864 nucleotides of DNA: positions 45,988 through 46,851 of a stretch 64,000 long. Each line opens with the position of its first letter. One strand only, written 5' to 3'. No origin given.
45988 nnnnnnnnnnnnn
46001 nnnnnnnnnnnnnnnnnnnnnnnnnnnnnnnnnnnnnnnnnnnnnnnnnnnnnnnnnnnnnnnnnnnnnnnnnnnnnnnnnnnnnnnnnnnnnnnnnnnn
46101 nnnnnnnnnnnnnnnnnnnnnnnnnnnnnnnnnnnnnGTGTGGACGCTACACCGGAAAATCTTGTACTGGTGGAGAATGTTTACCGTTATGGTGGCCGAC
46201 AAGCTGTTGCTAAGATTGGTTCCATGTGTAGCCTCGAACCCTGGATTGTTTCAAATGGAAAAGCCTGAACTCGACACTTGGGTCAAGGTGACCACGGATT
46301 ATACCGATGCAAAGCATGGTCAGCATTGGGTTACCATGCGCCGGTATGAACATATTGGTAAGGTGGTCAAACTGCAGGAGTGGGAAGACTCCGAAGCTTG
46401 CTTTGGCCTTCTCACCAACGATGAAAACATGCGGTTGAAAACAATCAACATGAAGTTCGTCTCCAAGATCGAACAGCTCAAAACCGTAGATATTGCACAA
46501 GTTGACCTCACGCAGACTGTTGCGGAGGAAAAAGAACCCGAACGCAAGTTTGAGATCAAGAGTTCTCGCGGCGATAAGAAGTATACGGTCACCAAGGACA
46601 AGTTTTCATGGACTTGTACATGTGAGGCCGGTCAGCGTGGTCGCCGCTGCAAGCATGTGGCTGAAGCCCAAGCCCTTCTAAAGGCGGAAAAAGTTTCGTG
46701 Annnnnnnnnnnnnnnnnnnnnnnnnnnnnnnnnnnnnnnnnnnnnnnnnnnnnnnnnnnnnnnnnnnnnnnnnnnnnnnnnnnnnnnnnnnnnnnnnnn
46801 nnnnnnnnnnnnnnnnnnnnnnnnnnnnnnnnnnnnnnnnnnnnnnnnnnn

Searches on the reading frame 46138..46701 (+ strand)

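Call 10: search_protein_families(library=pfam, proteins=[window:46138-46701:+], max_evalue=0.01)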
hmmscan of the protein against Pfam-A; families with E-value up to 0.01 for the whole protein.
window:46138-46701:+ (187 aa): 1 family
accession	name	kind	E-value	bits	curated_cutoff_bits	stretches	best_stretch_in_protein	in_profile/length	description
PF04434.22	SWIM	-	0.00011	22.1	19.6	1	149-175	1-31/38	SWIM zinc finger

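Call 11: search_protein_families(library=phrogs, proteins=[window:46138-46701:+], max_evalue=0.001)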
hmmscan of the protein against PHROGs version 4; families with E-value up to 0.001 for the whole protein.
window:46138-46701:+ (187 aa): 0 families
